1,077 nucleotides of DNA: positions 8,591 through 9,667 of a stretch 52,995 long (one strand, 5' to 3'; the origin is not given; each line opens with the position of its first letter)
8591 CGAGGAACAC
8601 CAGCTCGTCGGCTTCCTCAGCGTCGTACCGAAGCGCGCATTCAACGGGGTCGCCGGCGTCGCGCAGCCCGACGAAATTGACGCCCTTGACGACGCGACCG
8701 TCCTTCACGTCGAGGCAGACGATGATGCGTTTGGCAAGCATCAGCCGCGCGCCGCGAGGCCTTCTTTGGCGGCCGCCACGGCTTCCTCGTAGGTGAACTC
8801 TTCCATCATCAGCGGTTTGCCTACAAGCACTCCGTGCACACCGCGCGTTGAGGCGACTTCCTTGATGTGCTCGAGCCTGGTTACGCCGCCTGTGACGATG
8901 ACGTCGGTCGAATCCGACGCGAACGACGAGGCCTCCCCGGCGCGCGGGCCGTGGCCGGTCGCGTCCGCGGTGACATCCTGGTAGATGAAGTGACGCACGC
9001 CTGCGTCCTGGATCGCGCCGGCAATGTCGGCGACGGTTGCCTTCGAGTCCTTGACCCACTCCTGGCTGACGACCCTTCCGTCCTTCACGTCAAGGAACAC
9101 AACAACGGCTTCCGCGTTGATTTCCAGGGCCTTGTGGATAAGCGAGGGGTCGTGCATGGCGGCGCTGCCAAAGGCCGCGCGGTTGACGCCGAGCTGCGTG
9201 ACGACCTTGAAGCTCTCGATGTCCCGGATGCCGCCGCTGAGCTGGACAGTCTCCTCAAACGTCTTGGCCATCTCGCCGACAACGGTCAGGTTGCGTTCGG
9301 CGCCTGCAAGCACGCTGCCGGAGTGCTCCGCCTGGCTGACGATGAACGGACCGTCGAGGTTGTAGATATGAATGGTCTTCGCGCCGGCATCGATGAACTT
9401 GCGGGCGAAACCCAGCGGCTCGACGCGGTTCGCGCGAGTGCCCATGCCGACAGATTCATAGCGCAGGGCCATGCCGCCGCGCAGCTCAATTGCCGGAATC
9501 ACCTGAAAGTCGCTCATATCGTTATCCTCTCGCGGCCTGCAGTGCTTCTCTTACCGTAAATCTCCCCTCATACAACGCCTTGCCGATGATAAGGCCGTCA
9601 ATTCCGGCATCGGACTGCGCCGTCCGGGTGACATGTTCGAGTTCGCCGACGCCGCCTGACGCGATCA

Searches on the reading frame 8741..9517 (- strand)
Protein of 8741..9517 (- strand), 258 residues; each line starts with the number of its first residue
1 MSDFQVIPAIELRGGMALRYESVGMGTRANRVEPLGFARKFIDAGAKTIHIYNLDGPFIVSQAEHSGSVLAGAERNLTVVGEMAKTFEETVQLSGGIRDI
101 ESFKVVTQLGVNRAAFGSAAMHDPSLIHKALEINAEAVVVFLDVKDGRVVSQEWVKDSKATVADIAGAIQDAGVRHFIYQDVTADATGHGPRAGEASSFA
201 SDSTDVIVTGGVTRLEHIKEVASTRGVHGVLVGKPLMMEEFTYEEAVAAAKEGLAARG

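Call 7: search_protein_families(library=pfam, proteins=[window:8741-9517:-], max_evalue=0.01)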
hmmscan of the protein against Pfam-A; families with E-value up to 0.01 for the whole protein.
window:8741-9517:- (258 aa): 3 families
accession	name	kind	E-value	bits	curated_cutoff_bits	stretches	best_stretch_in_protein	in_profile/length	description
PF00977.27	His_biosynth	-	2.5e-38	132.2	23.6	1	5-241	1-227/228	Histidine biosynthesis protein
PF01207.24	Dus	-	2.4e-05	24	20.4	1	111-235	94-216/311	Dihydrouridine synthase (Dus)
PF05368.20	NmrA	-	0.0092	16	27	0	116-200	52-125/298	NmrA-like family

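Call 12: search_protein_families(library=ncbifam, proteins=[window:8741-9517:-], max_evalue=0.01)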
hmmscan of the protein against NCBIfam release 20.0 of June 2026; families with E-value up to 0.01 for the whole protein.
window:8741-9517:- (258 aa): 13 families
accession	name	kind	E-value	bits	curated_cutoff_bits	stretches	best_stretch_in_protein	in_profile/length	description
TIGR00007.1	TIGR00007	equivalog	1.6e-37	129.3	228.95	1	6-246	1-231/231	1-(5-phosphoribosyl)-5-[(5-phosphoribosylamino)methylideneamino]imidazole-4-carboxamide isomerase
NF010112.0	PRK13585.1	equivalog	1e-35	123.5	243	1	3-251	2-239/241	1-(5-phosphoribosyl)-5-[(5-phosphoribosylamino)methylideneamino]imidazole-4-carboxamide isomerase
TIGR01919.1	hisA-trpF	equivalog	3.3e-30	105.4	306.45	1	4-251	3-243/243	bifunctional 1-(5-phosphoribosyl)-5-((5-phosphoribosylamino)methylideneamino)imidazole-4-carboxamide isomerase/phosphoribosylanthranilate is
NF003156.0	PRK04128.1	equivalog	2.7e-26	92.9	285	1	4-249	2-227/231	1-(5-phosphoribosyl)-5-((5-phosphoribosylamino)methylideneamino)imidazole-4-carboxamide isomerase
NF038364.1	AglZ_HisF2_fam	equivalog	1.1e-16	61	310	1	72-234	57-226/248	AglZ/HisF2 family acetamidino modification protein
NF010712.0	PRK14114.1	equivalog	3.8e-14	52.8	327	1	6-237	3-227/241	1-(5-phosphoribosyl)-5-((5-phosphoribosylamino)methylideneamino)imidazole-4-carboxamide isomerase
NF010113.0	PRK13586.1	equivalog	8.7e-13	48.5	238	1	5-236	3-221/232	1-(5-phosphoribosyl)-5-((5-phosphoribosylamino)methylideneamino)imidazole-4-carboxamide isomerase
TIGR03572.1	WbuZ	equivalog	4.6e-12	45.8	299.7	1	72-234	58-228/232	glycosyl amidation-associated protein WbuZ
NF010114.0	PRK13587.1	equivalog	1.4e-09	38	305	1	79-241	67-229/234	1-(5-phosphoribosyl)-5-((5-phosphoribosylamino)methylideneamino)imidazole-4-carboxamide isomerase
TIGR00735.1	hisF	equivalog_domain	3.7e-08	33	294.55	1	35-245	33-241/254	imidazole glycerol phosphate synthase subunit HisF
TIGR00734.1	hisAF_rel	hypoth_equivalog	2.5e-07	30.7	179.85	1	70-235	61-215/221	HisA/HisF family protein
NF008774.0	PRK11815.1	equivalog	0.0005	19.1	269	0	111-180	107-173/337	tRNA dihydrouridine(20/20a) synthase DusA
TIGR00737.1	nifR3_yhdG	equivalog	0.0092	15.2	293.3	0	111-246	103-235/319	tRNA dihydrouridine synthase DusB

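Call 42: find_homologous_proteins(query=window:8741-9517:-, max_evalue=1e-10)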
Query window:8741-9517:- (258 aa): 204 proteins with E <= 1e-10 among 5948 candidates; the best 120 are listed.
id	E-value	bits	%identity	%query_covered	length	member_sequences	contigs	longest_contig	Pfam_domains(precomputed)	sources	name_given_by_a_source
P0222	2.9e-160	549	100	100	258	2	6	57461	PF00977.28,PF01207.24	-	-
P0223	2.3e-130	451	78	100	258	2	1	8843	PF00977.28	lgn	-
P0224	2.9e-128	444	79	100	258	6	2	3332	PF00977.28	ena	-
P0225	4.9e-119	414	75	100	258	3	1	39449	PF00977.28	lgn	-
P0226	6.4e-116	404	74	100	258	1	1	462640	PF00977.28,PF01207.24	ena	-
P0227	2.0e-115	402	73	100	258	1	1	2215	PF00977.28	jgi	jgi:phosphoribosylformimino-5-aminoimidazole carboxamide ribotide isomerase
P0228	2.6e-114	399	73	100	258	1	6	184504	PF00977.28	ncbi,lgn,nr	ncbi:MAG: hypothetical protein K8I27_07760 [Planctomycetes bacterium]|nr:hypothetical protein [Planc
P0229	2.4e-113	396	74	100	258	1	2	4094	PF00977.28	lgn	-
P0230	6.4e-110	384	69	100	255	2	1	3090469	PF00977.28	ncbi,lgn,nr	ncbi:MAG: hypothetical protein H6839_08930 [Planctomycetes bacterium]|nr:hypothetical protein [Planc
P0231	1.2e-109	384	69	100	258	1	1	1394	PF00977.28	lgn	-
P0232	1.1e-108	380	67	100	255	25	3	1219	PF00977.28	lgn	-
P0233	1.5e-108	380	69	100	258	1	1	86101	PF00977.28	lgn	-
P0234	1.6e-107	377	69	100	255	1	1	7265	PF00977.28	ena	-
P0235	6.0e-107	375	68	100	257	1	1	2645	PF00977.28,PF01207.24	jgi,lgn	-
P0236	1.5e-104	367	66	100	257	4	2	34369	PF00977.28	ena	-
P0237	3.6e-104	366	65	100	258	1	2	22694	PF00977.28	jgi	jgi:phosphoribosylformimino-5-aminoimidazole carboxamide ribotide isomerase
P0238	4.5e-104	365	66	100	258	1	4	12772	PF00977.28,PF01207.24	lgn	-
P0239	3.2e-103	363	64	100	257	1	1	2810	PF00977.28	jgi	jgi:phosphoribosylformimino-5-aminoimidazole carboxamide ribotide isomerase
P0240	1.1e-102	361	64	100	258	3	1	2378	PF00977.28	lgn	-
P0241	2.3e-102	360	65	100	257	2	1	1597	PF00977.28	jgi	jgi:phosphoribosylformimino-5-aminoimidazole carboxamide ribotide isomerase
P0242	9.2e-102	358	65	100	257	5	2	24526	PF00977.28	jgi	jgi:phosphoribosylformimino-5-aminoimidazole carboxamide ribonucleotide (ProFAR) isomerase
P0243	1.5e-101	357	64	100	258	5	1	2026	PF00977.28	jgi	jgi:phosphoribosylformimino-5-aminoimidazole carboxamide ribotide isomerase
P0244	7.4e-101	355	63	100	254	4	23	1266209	PF00977.28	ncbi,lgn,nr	ncbi:MAG: hypothetical protein KF696_02115 [Planctomycetes bacterium]|nr:hypothetical protein [Planc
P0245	2.7e-100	353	63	100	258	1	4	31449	PF00977.28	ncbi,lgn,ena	-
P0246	4.9e-99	349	63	100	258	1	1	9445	PF00977.28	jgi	jgi:phosphoribosylformimino-5-aminoimidazole carboxamide ribotide isomerase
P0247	6.3e-99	348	62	100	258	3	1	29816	PF00977.28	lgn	-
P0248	5.1e-98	346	64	100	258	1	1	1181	PF00977.28,PF01207.24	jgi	jgi:phosphoribosylformimino-5-aminoimidazole carboxamide ribotide isomerase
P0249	8.5e-98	345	63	100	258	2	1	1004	PF00977.28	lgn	-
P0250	2.3e-97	343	61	100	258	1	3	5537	PF00977.28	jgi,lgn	jgi:phosphoribosylformimino-5-aminoimidazole carboxamide ribotide isomerase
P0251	3.3e-97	343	63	100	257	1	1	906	PF00977.28,PF01207.24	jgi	jgi:phosphoribosylformimino-5-aminoimidazole carboxamide ribonucleotide (ProFAR) isomerase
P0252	1.4e-96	341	61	100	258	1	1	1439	PF00977.28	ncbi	-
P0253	3.0e-96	340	61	100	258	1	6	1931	PF00977.28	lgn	-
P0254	4.6e-92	326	60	100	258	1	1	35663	PF00977.28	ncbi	-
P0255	2.8e-87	310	63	90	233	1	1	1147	PF00977.28,PF01207.24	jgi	jgi:phosphoribosylformimino-5-aminoimidazole carboxamide ribotide isomerase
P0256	4.0e-79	284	55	100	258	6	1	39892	PF00977.28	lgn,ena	-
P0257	5.2e-79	283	54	100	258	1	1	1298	PF00977.28,PF01207.24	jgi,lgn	jgi:phosphoribosylformimino-5-aminoimidazole carboxamide ribotide isomerase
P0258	3.2e-75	271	52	100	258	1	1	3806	PF01070.25,PF00977.28,PF01207.24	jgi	jgi:phosphoribosylformimino-5-aminoimidazole carboxamide ribotide isomerase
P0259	6.9e-72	260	52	100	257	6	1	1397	PF01070.25,PF00977.28,PF01207.24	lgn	-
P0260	1.5e-71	259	50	100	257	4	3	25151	PF03060.22,PF00977.28,PF01207.24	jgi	jgi:phosphoribosylformimino-5-aminoimidazole carboxamide ribotide isomerase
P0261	5.7e-71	257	50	100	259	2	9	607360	PF00977.28,PF01207.24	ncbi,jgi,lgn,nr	ncbi:MAG: hypothetical protein HS108_15415 [Planctomycetes bacterium]|jgi:phosphoribosylformimino-5-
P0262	7.3e-71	257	50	100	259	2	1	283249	PF00977.28,PF01207.24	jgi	-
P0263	1.8e-70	255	50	100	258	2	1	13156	PF00977.28,PF01207.24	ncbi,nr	ncbi:MAG: hypothetical protein IT463_05240 [Planctomycetes bacterium]|nr:hypothetical protein [Planc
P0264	1.9e-70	255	49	100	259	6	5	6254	PF00977.28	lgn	-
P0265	1.3e-68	249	50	100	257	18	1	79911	PF00977.28,PF01207.24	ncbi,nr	ncbi:MAG: hypothetical protein IT461_14690 [Planctomycetes bacterium]|nr:hypothetical protein [Planc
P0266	3.7e-68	248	48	100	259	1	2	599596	PF00977.28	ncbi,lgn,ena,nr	ncbi:MAG: hypothetical protein KF754_02795 [Planctomycetes bacterium]|nr:hypothetical protein [Planc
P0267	1.7e-67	246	82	55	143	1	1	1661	PF00977.28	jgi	jgi:phosphoribosylformimino-5-aminoimidazole carboxamide ribotide isomerase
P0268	5.7e-67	244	49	91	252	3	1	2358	PF00977.28,PF01207.24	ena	-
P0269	9.5e-28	116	33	93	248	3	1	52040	PF00977.28,PF01207.24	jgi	-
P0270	9.3e-27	112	31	95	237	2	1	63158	PF00218.28,PF00977.28,PF01207.24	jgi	-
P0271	2.2e-26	111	33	96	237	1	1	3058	PF00478.32,PF03060.22,PF00218.28,PF01180.28,PF00977.28,PF01207.24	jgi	jgi:phosphoribosylformimino-5-aminoimidazole carboxamide ribotide isomerase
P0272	3.4e-26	110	33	95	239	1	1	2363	PF05690.21,PF13714.13,PF02581.24,PF00977.28,PF01207.24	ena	-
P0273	5.3e-26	110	34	95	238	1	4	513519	PF02581.24,PF00977.28,PF01207.24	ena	-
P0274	7.0e-26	109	32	97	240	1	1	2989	PF02581.24,PF00977.28,PF01884.24,PF01207.24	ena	-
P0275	8.4e-26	109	30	97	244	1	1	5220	PF00977.28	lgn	-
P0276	1.1e-25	109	33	95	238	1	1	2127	PF00977.28,PF01884.24,PF01207.24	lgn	-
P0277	1.3e-25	109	32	96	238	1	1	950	PF02581.24,PF00977.28,PF01884.24,PF01207.24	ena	-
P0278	1.3e-25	109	35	91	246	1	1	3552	PF00977.28,PF01207.24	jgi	jgi:phosphoribosylformimino-5-aminoimidazole carboxamide ribotide isomerase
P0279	1.7e-25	108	32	96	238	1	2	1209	PF02581.24,PF00977.28,PF01884.24,PF01207.24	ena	-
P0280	1.8e-25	108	32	96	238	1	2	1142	PF02581.24,PF00977.28,PF01884.24,PF01207.24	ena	-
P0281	2.6e-25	108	32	96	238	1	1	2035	PF02581.24,PF00977.28,PF01884.24,PF01207.24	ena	-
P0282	2.7e-25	107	30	97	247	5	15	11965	PF00977.28,PF01207.24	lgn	-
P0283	3.5e-25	107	31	90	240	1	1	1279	PF05690.21,PF02581.24,PF00977.28,PF01884.24,PF01207.24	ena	-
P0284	3.7e-25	107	32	95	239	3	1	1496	PF05690.21,PF02581.24,PF00977.28,PF01207.24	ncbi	-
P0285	7.7e-25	106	30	95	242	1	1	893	PF00478.32,PF03060.22,PF00977.28,PF01884.24,PF01207.24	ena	-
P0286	1.1e-24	105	29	95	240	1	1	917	PF02581.24,PF00218.28,PF00977.28,PF01207.24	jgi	-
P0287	2.2e-24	105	29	95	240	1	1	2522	PF02581.24,PF00977.28,PF01207.24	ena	-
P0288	5.0e-24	103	32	95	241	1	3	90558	PF05690.21,PF03060.22,PF00977.28,PF01207.24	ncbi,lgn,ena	-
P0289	8.9e-24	103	30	95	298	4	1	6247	PF00977.28,PF01207.24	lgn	-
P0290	1.2e-23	102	31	90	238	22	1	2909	PF00977.28,PF01207.24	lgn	-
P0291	1.2e-23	102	31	96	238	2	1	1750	PF00977.28,PF01207.24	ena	-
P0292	1.4e-23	102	29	96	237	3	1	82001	PF00977.28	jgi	jgi:phosphoribosylformimino-5-aminoimidazole carboxamide ribotide isomerase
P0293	1.5e-23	102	32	91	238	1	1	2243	PF00977.28,PF01207.24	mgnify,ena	mgnify:FL=1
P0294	1.8e-23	102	31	96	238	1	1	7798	PF00290.27,PF02581.24,PF00977.28,PF01884.24,PF01207.24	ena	-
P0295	1.8e-23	101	32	90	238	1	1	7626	PF00977.28,PF01207.24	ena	-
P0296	1.8e-23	101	31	95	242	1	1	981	PF00977.28,PF01207.24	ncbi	-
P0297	1.9e-23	101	32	90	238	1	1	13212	PF00977.28,PF01207.24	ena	-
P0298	2.2e-23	101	31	97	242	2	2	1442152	PF00977.28,PF01207.24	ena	-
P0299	2.3e-23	101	30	90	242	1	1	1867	PF00977.28,PF01884.24,PF01207.24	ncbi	-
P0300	2.3e-23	101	32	90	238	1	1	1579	PF00977.28,PF01207.24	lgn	-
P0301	2.8e-23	101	32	90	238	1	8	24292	PF00977.28,PF01207.24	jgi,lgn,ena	-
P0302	3.2e-23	101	30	98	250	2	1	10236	PF00977.28,PF01207.24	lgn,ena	-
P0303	4.1e-23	100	31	90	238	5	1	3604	PF00977.28,PF01207.24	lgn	-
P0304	6.9e-23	100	30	90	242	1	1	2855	PF04131.21,PF00977.28,PF01884.24,PF01207.24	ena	-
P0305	7.1e-23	100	31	90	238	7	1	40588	PF00977.28,PF01207.24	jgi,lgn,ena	-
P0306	7.1e-23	100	30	95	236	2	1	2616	PF00977.28,PF01207.24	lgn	-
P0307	8.8e-23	99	31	90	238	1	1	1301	PF00977.28,PF01207.24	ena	-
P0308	9.6e-23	99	31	93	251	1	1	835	PF00977.28,PF01207.24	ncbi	-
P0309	1.8e-22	98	31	95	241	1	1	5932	PF05690.21,PF03060.22,PF00977.28,PF01207.24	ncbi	ncbi:MAG: 1-(5-phosphoribosyl)-5-[(5-phosphoribosylamino)methylideneamino]imidazole-4-carboxamide is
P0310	1.9e-22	98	30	90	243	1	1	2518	PF00977.28,PF01884.24,PF01207.24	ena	-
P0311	2.2e-22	98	29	95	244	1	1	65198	PF00977.28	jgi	-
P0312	9.0e-22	96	31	96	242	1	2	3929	PF00977.28,PF01207.24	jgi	-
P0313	4.4e-21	94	31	95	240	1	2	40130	PF00977.28,PF01207.24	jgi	jgi:phosphoribosylformimino-5-aminoimidazole carboxamide ribotide isomerase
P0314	5.9e-21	93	31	96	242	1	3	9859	PF00977.28,PF01207.24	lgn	-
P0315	6.1e-21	93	31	96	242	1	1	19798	PF00977.28,PF01207.24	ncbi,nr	ncbi:MAG: 1-(5-phosphoribosyl)-5-[(5-phosphoribosylamino)methylideneamino]imidazole-4-carboxamide is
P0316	7.5e-21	93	32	96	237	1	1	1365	PF00478.32,PF03060.22,PF00977.28,PF01207.24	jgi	jgi:phosphoribosylformimino-5-aminoimidazole carboxamide ribotide isomerase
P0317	2.6e-20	91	28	96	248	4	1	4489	PF00977.28,PF01207.24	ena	-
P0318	5.1e-20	90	29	95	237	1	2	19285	PF03060.22,PF02581.24,PF00977.28,PF01207.24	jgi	jgi:phosphoribosylformimino-5-aminoimidazole carboxamide ribotide isomerase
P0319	8.3e-20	90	29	95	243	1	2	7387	PF00977.28,PF01207.24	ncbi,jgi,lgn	jgi:phosphoribosylformimino-5-aminoimidazole carboxamide ribotide isomerase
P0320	9.9e-20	89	30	91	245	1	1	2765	PF03060.22,PF00977.28,PF01207.24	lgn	-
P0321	1.9e-19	88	32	97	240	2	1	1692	PF03060.22,PF00977.28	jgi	jgi:phosphoribosylformimino-5-aminoimidazole carboxamide ribotide isomerase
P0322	2.2e-19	88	32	90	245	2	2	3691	PF03060.22,PF00977.28,PF01207.24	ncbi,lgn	-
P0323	2.4e-19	88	29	95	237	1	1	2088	PF03060.22,PF00977.28,PF01207.24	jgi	-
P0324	2.8e-19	88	32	94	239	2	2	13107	PF00977.28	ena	-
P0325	3.1e-19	88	30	96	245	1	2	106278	PF00977.28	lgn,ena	-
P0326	4.8e-19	87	28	95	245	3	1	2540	PF03060.22,PF00977.28,PF01207.24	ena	-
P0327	6.9e-19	87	33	92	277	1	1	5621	PF00977.28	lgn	-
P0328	9.4e-19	86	28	95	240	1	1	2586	PF00977.28,PF01207.24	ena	-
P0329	9.9e-19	86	33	90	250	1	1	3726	PF00977.28,PF01884.24,PF01207.24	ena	-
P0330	1.6e-18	85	30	90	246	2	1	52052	PF00977.28,PF01207.24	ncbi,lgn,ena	-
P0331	5.6e-18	84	30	93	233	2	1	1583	PF03060.22,PF00977.28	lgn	-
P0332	8.4e-18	83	28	94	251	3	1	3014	PF03060.22,PF02581.24,PF00977.28,PF01207.24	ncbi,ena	-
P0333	1.0e-17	83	29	96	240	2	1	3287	PF00977.28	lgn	-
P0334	1.1e-17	83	28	96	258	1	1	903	PF03060.22,PF01180.28,PF00977.28,PF01207.24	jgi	jgi:phosphoribosylformimino-5-aminoimidazole carboxamide ribotide isomerase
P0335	3.1e-17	81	29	96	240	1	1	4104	PF03060.22,PF00977.28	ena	-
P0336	3.5e-17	81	31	95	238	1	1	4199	PF00218.28,PF00977.28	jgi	jgi:phosphoribosylformimino-5-aminoimidazole carboxamide ribotide isomerase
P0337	4.2e-17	81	32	96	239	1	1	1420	PF03060.22,PF04131.21,PF00977.28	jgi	jgi:phosphoribosylformimino-5-aminoimidazole carboxamide ribotide isomerase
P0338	7.3e-17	80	28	95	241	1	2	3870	PF00977.28,PF01884.24,PF01207.24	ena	-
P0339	7.7e-17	80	28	95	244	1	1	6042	PF00977.28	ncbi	-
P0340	9.3e-17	80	32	95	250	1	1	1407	PF00977.28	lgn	-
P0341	1.6e-16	79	32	73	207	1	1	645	PF00977.28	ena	-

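Call 59: predict_structure(alignment_id=A5)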
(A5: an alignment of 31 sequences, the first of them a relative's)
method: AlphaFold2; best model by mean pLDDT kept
length: 258 residues; sequences in the alignment: 31
mean_pLDDT: 92.0   pTM: 0.90
mean pLDDT of the five models: 92.0, 90.5, 90.2, 90.0, 87.9
residues with pLDDT >= 90: 204; 70-90: 41; 50-70: 9; < 50: 4
segments of 3 or more residues with pLDDT < 50: none
pLDDT, mean of each block of 10 residues (from residue 1): 86 95 87 97 97 84 57 91 97 92 94 93 94 98 92 91 95 97 93 90 93 97 96 95 98 91
secondary structure, 60 per line:
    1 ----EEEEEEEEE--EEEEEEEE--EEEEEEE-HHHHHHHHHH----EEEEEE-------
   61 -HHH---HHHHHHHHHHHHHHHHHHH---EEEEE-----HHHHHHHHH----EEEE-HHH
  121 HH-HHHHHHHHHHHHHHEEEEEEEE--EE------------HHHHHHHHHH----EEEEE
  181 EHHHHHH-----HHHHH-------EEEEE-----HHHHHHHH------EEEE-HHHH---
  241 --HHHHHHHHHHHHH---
elements in order: E5-13 E16-23 E26-32 H34-43 E48-53 H68-86 E90-94 H100-108 E113-116 H118-122 H124-137 E138-145 H162-171 E176-181 H182-187 H193-197 E205-209 H215-222 E229-232 H234-237 H243-255

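Call 62: fold_search(model_id=the predicted structure, library=pdb)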
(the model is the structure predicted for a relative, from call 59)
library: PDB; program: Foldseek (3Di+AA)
matches with E <= 10: 1858; with E <= 0.001: 575
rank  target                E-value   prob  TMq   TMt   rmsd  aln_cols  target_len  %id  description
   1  2y89                  1.6e-17  1.00  0.78  0.83   3.4       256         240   28  CRYSTAL STRUCTURE OF MYCOBACTERIUM TUBERCULOSIS PHOSPHORIBOSYL ISOMERASE A (VARIANT D11N) (released 2011-03-02)
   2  5ac7_A                5.0e-17  1.00  0.73  0.76   6.0       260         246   24  S. enterica HisA with mutations D7N, D10G, dup13-15 (released 2016-09-28)
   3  3zs4                  7.0e-17  1.00  0.73  0.77   5.0       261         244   29  CRYSTAL STRUCTURE OF MYCOBACTERIUM TUBERCULOSIS PHOSPHORIBOSYL ISOMERASE WITH BOUND PRFAR (released 2012-07-11)
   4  4wd0                  9.3e-17  1.00  0.74  0.82   4.1       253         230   27  Crystal structure of HisAp form Arthrobacter aurescens (released 2014-09-24)
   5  4x9s                  1.2e-16  1.00  0.74  0.79   4.8       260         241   25  CRYSTAL STRUCTURE OF HISAP FROM STREPTOMYCES SP. MG1 (released 2014-12-24)
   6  2vep                  1.6e-16  1.00  0.73  0.78   5.1       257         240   26  Crystal Structure Of The Full Length Bifunctional Enzyme Pria (released 2007-11-20)
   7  5ac7_B                1.7e-16  1.00  0.73  0.77   5.9       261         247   24  S. enterica HisA with mutations D7N, D10G, dup13-15 (released 2016-09-28)
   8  5ac6                  2.3e-16  1.00  0.77  0.82   4.5       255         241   24  S.enterica HisA mutant D10G, dup13-15, Q24L, G102A (released 2016-09-28)
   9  4u28                  3.0e-16  1.00  0.73  0.80   4.4       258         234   25  Crystal structure of apo Phosphoribosyl isomerase A from Streptomyces sviceus ATCC 29083 (released 2014-07-30)
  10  4axk_B                3.8e-16  1.00  0.76  0.82   3.9       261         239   25  CRYSTAL STRUCTURE OF subHisA from the thermophile Corynebacterium efficiens (released 2013-06-26)
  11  4w9t                  4.0e-16  1.00  0.72  0.79   4.9       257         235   25  Crystal structure of HisAP from Streptomyces sp. Mg1 (released 2014-09-10)
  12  5ab3_C                5.9e-16  1.00  0.75  0.79   5.6       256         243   24  S.enterica HisA mutant D7N, D10G, dup13-15, Q24L, G102A (released 2016-09-28)
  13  5ab3_B                1.0e-15  1.00  0.73  0.79   5.5       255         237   23  S.enterica HisA mutant D7N, D10G, dup13-15, Q24L, G102A (released 2016-09-28)
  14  4tx9                  1.0e-15  1.00  0.73  0.76   5.2       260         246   25  Crystal structure of HisAp from Streptomyces sviceus with degraded ProFAR (released 2014-08-06)
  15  5a5w                  2.3e-15  1.00  0.74  0.78   5.2       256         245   22  Crystal structure of Salmonella enterica HisA D7N D176A with ProFAR (released 2015-09-02)
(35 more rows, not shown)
